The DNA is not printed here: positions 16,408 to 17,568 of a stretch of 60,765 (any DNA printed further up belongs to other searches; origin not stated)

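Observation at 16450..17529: DUF559 (Vsr-like endonuclease) gene bracketed by two copies of a 50-bp double palindrome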

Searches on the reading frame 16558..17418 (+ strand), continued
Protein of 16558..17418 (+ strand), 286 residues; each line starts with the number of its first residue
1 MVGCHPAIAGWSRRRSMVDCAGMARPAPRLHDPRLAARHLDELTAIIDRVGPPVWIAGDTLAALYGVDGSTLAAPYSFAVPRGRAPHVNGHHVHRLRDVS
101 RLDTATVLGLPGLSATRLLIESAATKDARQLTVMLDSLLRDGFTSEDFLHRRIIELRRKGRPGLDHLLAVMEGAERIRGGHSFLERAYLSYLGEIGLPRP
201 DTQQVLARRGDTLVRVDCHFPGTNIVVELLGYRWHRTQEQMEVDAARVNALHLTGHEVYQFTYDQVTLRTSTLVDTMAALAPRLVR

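Call 75: find_homologous_proteins(query=L105:3094-3774:+, max_evalue=1e-40)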
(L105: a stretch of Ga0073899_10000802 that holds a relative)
Query L105:3094-3774:+ (227 aa): 1408 proteins with E <= 1e-40 among 2149 candidates; the best 120 are listed.
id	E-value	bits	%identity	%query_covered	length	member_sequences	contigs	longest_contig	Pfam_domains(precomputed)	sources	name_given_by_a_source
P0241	1.6e-147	507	99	100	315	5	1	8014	PF04311.21,PF13472.13,PF00657.29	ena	-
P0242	9.7e-146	501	98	100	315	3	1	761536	PF04311.21,PF13472.13,PF00657.29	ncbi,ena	-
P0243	8.7e-145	498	97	100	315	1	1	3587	PF04311.21,PF13472.13,PF00657.29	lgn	-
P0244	1.5e-130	452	86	100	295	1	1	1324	PF04311.21,PF13472.13,PF00657.29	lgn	-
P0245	5.6e-129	446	86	100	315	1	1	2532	PF04311.21,PF13472.13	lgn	-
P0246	9.0e-127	439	83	100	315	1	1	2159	PF04311.21,PF13472.13,PF00657.29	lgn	-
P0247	1.7e-126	438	82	100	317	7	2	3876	PF04311.21,PF13472.13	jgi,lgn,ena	-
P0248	5.8e-126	437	83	100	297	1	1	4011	PF04311.21,PF19040.7,PF13472.13,PF00657.29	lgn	-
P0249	7.7e-123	426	81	100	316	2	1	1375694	PF04311.21,PF13472.13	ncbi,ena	-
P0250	1.2e-121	422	79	100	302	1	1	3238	PF04311.21,PF19040.7,PF13472.13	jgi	jgi:hypothetical protein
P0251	9.3e-121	420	81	100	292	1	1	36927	PF04311.21,PF19040.7,PF13472.13,PF00657.29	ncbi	-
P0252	1.1e-120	419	80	100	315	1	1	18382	PF04311.21,PF19040.7,PF13472.13,PF00657.29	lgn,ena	-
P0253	1.4e-120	419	79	100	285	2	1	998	PF04311.21,PF19040.7,PF13472.13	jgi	jgi:hypothetical protein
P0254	1.5e-120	419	80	100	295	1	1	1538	PF04311.21,PF19040.7,PF13472.13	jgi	jgi:hypothetical protein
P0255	1.8e-120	419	80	100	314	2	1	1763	PF04311.21,PF13472.13,PF00657.29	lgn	-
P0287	6.9e-118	410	81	100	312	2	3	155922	PF04311.21,PF13472.13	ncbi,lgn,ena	-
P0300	2.3e-117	408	77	100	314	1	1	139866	PF04311.21,PF13472.13,PF00657.29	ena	-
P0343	2.1e-110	386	75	99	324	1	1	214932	PF04311.21,PF13472.13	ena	-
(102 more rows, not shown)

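Call 76: find_encoding_contigs(protein=P0249, flank=3500, max_places=1)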
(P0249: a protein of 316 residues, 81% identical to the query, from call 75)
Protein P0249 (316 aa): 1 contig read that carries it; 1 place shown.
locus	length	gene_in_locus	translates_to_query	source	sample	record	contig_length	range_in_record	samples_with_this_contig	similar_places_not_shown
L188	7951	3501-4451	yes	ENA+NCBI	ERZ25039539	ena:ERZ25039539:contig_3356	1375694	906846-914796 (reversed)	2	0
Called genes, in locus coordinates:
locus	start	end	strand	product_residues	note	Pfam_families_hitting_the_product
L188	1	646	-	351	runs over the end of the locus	PF02653:BPD_transp_2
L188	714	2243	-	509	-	PF00005:ABC_tran, PF13304:AAA_21 (faint), PF00005:ABC_tran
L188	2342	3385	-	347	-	PF02608:Bmp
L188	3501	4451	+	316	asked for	PF04311:DUF459, PF13472:Lipase_GDSL_2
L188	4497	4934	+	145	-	-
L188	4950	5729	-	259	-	PF00378:ECH_1, PF16113:ECH_2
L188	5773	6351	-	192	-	-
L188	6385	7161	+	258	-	PF00378:ECH_1, PF16113:ECH_2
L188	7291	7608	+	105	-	-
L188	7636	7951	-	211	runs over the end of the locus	PF13302:Acetyltransf_3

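Call 77: find_encoding_contigs(protein=P0287, flank=3500, max_places=1)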
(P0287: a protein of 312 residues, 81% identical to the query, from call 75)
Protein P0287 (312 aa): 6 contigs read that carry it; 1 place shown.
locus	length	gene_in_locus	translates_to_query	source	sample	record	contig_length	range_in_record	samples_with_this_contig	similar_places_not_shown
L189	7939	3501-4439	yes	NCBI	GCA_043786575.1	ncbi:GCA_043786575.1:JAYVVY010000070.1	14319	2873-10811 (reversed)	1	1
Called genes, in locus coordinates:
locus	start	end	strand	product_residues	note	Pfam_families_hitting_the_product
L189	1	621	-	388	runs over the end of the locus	PF02653:BPD_transp_2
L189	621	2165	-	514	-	PF00005:ABC_tran, PF13304:AAA_21 (faint), PF00005:ABC_tran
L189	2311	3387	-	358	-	PF02608:Bmp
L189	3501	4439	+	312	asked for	PF04311:DUF459, PF13472:Lipase_GDSL_2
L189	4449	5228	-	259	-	PF00378:ECH_1, PF16113:ECH_2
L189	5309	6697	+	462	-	PF00378:ECH_1, PF16113:ECH_2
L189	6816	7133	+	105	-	-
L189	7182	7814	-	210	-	PF13302:Acetyltransf_3, PF13420:Acetyltransf_4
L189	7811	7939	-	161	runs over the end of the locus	-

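Call 78: find_encoding_contigs(protein=P0343, flank=3500, max_places=1)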
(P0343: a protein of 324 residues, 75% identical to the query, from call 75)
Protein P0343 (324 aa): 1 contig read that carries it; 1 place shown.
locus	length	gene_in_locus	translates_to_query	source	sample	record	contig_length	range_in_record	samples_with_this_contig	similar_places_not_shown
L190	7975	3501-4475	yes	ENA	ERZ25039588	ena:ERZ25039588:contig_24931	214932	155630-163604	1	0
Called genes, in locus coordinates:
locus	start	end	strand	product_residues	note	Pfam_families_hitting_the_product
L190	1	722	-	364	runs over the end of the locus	PF02653:BPD_transp_2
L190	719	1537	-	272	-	PF00005:ABC_tran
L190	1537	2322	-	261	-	PF00005:ABC_tran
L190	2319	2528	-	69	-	-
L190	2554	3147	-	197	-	PF02608:Bmp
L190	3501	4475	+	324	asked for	PF04311:DUF459, PF13472:Lipase_GDSL_2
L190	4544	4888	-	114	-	-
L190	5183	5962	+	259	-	PF00378:ECH_1, PF16113:ECH_2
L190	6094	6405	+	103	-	-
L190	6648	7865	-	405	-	-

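Call 79: find_encoding_contigs(protein=P0300, flank=3500, max_places=1)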
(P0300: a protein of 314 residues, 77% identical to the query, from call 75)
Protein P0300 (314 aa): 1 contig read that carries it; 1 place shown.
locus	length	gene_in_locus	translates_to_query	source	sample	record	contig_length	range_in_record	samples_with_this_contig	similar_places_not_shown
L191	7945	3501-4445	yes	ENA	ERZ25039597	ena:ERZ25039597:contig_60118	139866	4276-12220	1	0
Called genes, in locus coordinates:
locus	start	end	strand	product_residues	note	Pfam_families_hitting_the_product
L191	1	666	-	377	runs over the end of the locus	PF02653:BPD_transp_2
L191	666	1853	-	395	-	PF00005:ABC_tran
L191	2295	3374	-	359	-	PF02608:Bmp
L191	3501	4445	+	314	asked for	PF00657:Lipase_GDSL (faint), PF04311:DUF459, PF13472:Lipase_GDSL_2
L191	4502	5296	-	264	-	PF00378:ECH_1, PF16113:ECH_2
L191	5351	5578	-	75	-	-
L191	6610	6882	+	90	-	-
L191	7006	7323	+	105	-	-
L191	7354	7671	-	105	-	PF13302:Acetyltransf_3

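Call 83: search_dna_similar(query=window:16624-17415:+, collection=phages, mode=protein, max_evalue=0.00001, max_rows=10)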
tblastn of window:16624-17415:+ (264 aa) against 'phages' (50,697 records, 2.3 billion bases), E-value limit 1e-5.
No match.

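Call 84: search_dna_similar(query=window:16624-17415:+, collection=plasmids, mode=protein, max_evalue=0.001, max_rows=15)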
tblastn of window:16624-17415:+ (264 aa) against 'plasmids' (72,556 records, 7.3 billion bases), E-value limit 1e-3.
No match.

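Call 99: search_protein_representatives(alignment_id=A1)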
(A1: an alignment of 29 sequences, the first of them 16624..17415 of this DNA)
Query: 29 sequences, 271 profile positions. Proteins with E-value up to 0.001 (for the whole library): 14732; up to 1e-10: 6169; up to 1e-30: 234. The best 150 are listed.
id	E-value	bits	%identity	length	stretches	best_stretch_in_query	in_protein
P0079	3.9e-109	380.1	-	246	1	26-267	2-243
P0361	7.0e-106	369.4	-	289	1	3-268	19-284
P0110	4.0e-105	367.0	-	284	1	24-267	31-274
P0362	1.1e-104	365.6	-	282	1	22-268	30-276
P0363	2.2e-94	331.8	-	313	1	16-267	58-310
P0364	6.2e-84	297.5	-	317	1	24-266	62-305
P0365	8.4e-84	297.0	-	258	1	19-268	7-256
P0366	3.7e-82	291.6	-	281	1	18-270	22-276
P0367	9.3e-82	290.3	-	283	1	12-268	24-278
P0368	3.0e-81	288.7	-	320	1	25-268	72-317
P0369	2.4e-80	285.7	-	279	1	30-233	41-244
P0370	2.7e-79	282.2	-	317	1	24-266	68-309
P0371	1.8e-78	279.5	-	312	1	24-268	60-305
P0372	2.3e-75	269.4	-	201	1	88-266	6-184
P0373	2.5e-75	269.2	-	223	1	90-237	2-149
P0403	4.7e-49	183.1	-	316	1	27-267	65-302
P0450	9.6e-39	149.3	-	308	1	34-267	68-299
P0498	1.4e-35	138.9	-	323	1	30-268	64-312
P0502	2.3e-35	138.2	-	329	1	41-268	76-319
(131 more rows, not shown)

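Call 100: find_encoding_contigs(protein=P0450, flank=1500, max_places=4)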
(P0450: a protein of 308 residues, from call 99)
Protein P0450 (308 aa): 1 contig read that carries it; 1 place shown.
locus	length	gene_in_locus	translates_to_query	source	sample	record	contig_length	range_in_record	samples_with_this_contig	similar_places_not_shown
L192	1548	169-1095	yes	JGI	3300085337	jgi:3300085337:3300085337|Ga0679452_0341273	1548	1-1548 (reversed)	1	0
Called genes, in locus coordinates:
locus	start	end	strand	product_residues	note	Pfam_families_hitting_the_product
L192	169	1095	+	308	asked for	-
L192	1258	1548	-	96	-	?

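Call 101: find_encoding_contigs(protein=P0403, flank=1500, max_places=4)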
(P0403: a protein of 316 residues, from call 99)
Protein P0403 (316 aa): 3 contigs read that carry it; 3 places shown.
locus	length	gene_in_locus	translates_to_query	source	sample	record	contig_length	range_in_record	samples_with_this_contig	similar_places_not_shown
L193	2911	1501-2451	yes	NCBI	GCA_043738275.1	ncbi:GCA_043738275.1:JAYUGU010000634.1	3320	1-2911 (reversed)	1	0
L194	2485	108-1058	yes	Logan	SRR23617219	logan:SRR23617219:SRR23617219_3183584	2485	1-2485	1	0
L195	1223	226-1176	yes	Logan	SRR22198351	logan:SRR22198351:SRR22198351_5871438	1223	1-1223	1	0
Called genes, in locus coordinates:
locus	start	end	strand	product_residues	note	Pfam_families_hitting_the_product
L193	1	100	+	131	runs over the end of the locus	PF12172:zf-ChsH2, PF01796:OB_ChsH2_C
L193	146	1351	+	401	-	PF00108:Thiolase_N, PF07451:SpoVAD (faint), PF00109:ketoacyl-synt (weak), PF02803:Thiolase_C, PF22691:Thiolase_C_1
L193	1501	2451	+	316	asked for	-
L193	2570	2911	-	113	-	?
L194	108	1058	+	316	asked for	-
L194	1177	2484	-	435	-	?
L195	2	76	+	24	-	?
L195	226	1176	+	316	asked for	-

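Call 103: find_encoding_contigs(protein=P0502, flank=1500, max_places=3)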
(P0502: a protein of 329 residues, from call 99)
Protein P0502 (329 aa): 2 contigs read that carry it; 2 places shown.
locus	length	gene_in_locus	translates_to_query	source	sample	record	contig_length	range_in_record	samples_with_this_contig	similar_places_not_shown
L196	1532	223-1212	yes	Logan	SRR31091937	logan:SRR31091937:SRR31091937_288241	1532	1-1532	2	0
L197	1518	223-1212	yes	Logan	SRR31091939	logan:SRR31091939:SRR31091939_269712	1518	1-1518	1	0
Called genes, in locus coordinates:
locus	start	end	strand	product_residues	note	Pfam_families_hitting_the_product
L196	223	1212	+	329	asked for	PF13338:AbiEi_4 (faint)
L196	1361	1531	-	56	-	?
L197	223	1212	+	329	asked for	PF13338:AbiEi_4 (faint)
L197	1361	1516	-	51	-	?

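Call 104: find_encoding_contigs(protein=P0498, flank=1500, max_places=3)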
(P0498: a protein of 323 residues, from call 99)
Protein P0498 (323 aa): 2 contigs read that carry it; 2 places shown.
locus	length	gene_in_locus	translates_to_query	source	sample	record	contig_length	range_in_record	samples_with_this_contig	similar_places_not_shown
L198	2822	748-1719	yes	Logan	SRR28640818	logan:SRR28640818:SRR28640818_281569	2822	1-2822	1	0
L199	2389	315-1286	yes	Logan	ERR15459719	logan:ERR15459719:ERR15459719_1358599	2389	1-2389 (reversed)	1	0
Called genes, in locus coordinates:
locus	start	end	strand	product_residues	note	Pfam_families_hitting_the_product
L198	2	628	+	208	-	?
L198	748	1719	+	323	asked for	PF18741:MTES_1575 (faint)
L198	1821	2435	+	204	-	PF01872:RibD_C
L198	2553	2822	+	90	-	?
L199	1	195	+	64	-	?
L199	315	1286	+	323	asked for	PF18741:MTES_1575 (faint)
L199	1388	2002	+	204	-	PF01872:RibD_C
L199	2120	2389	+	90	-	?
